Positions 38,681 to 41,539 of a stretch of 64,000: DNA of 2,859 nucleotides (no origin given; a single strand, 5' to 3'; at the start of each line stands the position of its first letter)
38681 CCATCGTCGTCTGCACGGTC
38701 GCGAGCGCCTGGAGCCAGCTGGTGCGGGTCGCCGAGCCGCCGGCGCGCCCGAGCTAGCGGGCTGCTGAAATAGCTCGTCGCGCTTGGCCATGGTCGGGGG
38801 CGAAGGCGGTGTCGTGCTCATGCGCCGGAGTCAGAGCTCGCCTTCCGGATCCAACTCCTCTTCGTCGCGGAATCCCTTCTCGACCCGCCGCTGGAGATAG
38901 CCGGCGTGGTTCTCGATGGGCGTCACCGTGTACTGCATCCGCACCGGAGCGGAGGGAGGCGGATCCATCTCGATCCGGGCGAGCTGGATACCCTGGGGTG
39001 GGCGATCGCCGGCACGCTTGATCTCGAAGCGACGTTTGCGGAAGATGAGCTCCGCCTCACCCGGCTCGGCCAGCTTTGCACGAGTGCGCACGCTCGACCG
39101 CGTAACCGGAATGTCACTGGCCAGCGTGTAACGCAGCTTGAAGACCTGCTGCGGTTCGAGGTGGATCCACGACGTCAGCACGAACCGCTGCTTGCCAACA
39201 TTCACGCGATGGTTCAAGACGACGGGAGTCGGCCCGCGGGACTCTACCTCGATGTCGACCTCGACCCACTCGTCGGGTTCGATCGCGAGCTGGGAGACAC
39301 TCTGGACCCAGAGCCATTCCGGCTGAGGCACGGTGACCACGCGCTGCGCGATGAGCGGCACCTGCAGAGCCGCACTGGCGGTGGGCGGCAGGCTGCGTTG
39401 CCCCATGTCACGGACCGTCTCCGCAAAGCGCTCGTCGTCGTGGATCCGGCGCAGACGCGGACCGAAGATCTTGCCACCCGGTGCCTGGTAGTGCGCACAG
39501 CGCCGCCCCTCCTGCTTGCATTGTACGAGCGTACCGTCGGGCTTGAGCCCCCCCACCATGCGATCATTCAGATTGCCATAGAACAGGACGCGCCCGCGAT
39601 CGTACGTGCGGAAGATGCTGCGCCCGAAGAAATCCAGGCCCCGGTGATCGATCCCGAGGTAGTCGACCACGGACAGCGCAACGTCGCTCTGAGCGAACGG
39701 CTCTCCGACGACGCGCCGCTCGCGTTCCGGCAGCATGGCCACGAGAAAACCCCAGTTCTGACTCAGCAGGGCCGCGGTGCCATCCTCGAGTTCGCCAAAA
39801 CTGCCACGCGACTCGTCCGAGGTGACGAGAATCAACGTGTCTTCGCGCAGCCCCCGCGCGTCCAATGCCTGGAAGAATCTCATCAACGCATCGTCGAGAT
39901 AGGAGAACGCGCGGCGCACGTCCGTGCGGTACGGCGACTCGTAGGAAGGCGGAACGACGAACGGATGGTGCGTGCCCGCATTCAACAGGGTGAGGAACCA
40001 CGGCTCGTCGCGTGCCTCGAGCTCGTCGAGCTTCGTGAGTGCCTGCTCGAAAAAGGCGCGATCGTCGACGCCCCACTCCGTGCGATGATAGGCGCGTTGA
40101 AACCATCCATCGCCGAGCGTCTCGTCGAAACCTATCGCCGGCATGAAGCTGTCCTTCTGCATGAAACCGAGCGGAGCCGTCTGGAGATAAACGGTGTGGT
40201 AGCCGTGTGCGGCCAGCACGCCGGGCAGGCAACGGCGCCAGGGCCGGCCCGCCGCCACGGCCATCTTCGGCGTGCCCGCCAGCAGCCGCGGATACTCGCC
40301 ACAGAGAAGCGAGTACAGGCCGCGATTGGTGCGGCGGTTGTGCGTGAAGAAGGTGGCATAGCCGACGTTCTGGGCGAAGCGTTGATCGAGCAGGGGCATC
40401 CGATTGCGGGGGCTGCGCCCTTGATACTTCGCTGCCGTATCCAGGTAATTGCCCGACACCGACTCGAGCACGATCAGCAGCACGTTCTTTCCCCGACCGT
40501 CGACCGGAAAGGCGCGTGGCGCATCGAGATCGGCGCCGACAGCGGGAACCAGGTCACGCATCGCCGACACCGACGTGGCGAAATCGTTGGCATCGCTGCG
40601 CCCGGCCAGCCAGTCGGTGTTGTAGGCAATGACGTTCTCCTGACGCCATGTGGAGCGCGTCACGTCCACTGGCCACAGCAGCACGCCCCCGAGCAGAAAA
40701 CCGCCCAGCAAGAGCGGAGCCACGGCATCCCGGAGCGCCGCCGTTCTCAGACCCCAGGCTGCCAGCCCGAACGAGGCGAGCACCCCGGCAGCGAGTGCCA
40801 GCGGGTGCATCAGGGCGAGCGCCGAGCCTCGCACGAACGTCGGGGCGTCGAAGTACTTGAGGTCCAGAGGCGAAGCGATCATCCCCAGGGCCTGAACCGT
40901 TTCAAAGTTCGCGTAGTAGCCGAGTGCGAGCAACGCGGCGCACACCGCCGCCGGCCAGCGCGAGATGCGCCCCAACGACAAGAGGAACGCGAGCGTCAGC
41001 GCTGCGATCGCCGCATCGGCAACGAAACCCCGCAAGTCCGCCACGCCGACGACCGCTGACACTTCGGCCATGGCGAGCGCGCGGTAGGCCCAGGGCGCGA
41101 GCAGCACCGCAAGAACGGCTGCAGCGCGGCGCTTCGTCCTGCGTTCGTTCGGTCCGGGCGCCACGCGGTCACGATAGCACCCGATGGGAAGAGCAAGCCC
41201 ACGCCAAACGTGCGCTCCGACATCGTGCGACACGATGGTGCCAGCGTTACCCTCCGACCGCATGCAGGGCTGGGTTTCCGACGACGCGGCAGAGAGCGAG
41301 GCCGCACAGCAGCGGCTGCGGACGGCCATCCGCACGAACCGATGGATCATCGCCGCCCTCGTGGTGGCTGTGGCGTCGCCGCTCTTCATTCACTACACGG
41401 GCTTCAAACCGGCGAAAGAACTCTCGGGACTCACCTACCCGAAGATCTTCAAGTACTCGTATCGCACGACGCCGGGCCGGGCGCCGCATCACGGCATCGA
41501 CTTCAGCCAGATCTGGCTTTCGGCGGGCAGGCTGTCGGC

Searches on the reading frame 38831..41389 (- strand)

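Call 32: search_protein_families(library=pfam, proteins=[window:38831-41389:-], max_evalue=0.001)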
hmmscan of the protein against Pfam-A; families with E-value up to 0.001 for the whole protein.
window:38831-41389:- (852 aa): 2 families
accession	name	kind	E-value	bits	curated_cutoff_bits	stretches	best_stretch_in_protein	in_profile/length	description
PF00884.28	Sulfatase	-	7.8e-30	104.7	25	1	301-532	1-247/301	Sulfatase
PF01663.27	Phosphodiest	-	0.00062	19.9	23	0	461-525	158-218/342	Type I phosphodiesterase / nucleotide pyrophosphatase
